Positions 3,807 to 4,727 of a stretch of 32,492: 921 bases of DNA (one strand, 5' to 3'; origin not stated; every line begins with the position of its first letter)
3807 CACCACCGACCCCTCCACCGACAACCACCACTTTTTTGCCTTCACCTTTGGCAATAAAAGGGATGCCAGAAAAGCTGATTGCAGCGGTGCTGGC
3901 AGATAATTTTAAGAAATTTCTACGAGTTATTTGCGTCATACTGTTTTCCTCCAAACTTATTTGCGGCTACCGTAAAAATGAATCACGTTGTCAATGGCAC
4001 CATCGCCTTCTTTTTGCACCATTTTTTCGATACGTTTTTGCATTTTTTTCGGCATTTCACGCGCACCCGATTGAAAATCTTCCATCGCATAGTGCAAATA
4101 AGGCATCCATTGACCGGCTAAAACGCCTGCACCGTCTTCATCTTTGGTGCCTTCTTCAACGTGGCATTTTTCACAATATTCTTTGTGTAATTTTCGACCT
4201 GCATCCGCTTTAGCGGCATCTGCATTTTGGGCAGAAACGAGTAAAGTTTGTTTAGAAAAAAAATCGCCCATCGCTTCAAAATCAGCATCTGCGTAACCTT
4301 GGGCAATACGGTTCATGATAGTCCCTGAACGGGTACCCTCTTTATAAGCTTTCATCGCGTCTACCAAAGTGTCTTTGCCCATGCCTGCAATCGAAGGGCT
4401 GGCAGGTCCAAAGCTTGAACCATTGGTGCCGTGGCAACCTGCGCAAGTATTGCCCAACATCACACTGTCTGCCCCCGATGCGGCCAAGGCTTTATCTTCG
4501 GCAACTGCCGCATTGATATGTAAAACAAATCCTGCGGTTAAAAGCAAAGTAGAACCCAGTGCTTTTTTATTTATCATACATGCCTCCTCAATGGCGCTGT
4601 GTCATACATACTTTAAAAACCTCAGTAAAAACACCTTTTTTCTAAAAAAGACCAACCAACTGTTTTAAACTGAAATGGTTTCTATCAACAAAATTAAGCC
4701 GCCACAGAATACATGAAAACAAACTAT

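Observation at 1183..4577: fccAB sulfide dehydrogenase operon extended by a c4-like diheme cytochrome and a NapC/NirT-type membrane tetraheme cytochrome, then a secreted ankyrin-repeat protein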

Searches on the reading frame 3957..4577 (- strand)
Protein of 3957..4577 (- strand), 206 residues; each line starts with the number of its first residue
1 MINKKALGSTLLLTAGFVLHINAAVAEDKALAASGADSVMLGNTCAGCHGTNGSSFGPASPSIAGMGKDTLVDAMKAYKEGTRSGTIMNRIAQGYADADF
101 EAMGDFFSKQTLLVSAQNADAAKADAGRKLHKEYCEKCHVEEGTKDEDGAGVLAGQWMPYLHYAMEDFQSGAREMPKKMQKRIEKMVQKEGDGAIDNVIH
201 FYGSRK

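Call 3: search_protein_families(library=pfam, proteins=[window:3957-4577:-], max_evalue=0.01)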
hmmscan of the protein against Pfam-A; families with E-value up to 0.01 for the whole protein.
window:3957-4577:- (206 aa): 4 families
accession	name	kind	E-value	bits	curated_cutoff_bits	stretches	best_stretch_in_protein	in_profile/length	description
PF00034.26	Cytochrom_C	-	1.5e-10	42.7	21.3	1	40-88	8-55/90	Cytochrome c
PF13442.11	Cytochrome_CBB3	-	5.7e-08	33.4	27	1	123-180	2-53/68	Cytochrome C oxidase, cbb3-type, subunit III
PF01322.25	Cytochrom_C_2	-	0.007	17.8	26.5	0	76-139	51-117/121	Cytochrome C'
PF14522.11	Cytochrome_C7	-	0.0072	16.6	24.8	0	126-144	35-53/67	Cytochrome c7 and related cytochrome c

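Call 4: search_protein_families(library=ncbifam, proteins=[window:3957-4577:-], max_evalue=0.01)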
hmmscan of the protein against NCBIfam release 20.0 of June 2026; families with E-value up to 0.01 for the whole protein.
window:3957-4577:- (206 aa): 7 families
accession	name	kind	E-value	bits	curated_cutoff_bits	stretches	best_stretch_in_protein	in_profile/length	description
NF049874.1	PdsA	exception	7.6e-28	97.7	330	1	40-204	23-196/198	periplasmic diheme shuttle PdsA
TIGR00782.1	ccoP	equivalog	1.7e-07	30.8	179.95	1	15-112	186-271/285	cytochrome-c oxidase, cbb3-type subunit III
NF050122.1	bc1_QcrC_actin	exception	3.7e-07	29.7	200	1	23-184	31-197/253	cytochrome bc1 complex diheme cytochrome c subunit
NF040606.1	CytoC_perox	subfamily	1.1e-05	24.9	150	1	118-148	292-322/524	di-heme-cytochrome C peroxidase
NF045773.1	cytochro_C550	exception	0.0064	16.4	125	1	34-81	49-95/118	cytochrome c550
NF041895.1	choice_anch_V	domain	0.009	16.1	42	0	26-55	11-33/150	choice-of-anchor V domain-containing protein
NF045930.1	Cytc6PetJCyano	equivalog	0.0094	15.9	135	0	113-141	17-45/110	cytochrome c6 PetJ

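Call 30: search_solved_structures(query=window:3957-4577:-, show_alignments=1)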
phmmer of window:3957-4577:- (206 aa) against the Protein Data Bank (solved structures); distinct sequences matched with E-value up to 0.001: 15.
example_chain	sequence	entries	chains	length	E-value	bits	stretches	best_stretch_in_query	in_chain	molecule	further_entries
1fcd_C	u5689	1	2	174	6.4e-53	182.9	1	39-205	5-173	FLAVOCYTOCHROME C SULFIDE DEHYDROGENASE (CYTOCHROME SUBUNIT)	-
3vrd_A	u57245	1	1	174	2e-50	174.7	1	39-205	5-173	Flavocytochrome c heme subunit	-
1h1o_A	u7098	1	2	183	2.1e-13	53.9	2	23-104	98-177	CYTOCHROME C-552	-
5n1t_B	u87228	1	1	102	1.9e-12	50.8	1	33-104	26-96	Cytochrome C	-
6q2u_A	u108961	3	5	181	1.3e-10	44.9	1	42-176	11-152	Cytochrome c4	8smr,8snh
5lo9_A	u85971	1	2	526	4e-10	43.2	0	28-115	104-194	Cytochrome C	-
8uf3_A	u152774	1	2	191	1.7e-09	41.2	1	44-107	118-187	Cytochrome C4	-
1cno_A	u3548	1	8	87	4.8e-09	39.7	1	44-108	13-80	CYTOCHROME C552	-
1dvh_A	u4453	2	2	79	3.5e-08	36.9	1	36-109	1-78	CYTOCHROME C553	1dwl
1e08_E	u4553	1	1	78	7.9e-08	35.7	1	39-109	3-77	CYTOCHROME C553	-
1c53_A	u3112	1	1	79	1.3e-07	35.1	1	36-109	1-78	CYTOCHROME C553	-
1etp_A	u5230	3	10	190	1.4e-07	34.9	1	44-173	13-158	CYTOCHROME C4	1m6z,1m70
2zzs_A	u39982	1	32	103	2.4e-07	34.2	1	27-105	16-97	Cytochrome c554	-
2dvh_A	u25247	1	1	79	5.9e-07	32.9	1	36-109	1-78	CYTOCHROME C-553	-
4o1w_A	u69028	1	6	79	6.4e-06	29.5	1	36-108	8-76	Cytochrome c552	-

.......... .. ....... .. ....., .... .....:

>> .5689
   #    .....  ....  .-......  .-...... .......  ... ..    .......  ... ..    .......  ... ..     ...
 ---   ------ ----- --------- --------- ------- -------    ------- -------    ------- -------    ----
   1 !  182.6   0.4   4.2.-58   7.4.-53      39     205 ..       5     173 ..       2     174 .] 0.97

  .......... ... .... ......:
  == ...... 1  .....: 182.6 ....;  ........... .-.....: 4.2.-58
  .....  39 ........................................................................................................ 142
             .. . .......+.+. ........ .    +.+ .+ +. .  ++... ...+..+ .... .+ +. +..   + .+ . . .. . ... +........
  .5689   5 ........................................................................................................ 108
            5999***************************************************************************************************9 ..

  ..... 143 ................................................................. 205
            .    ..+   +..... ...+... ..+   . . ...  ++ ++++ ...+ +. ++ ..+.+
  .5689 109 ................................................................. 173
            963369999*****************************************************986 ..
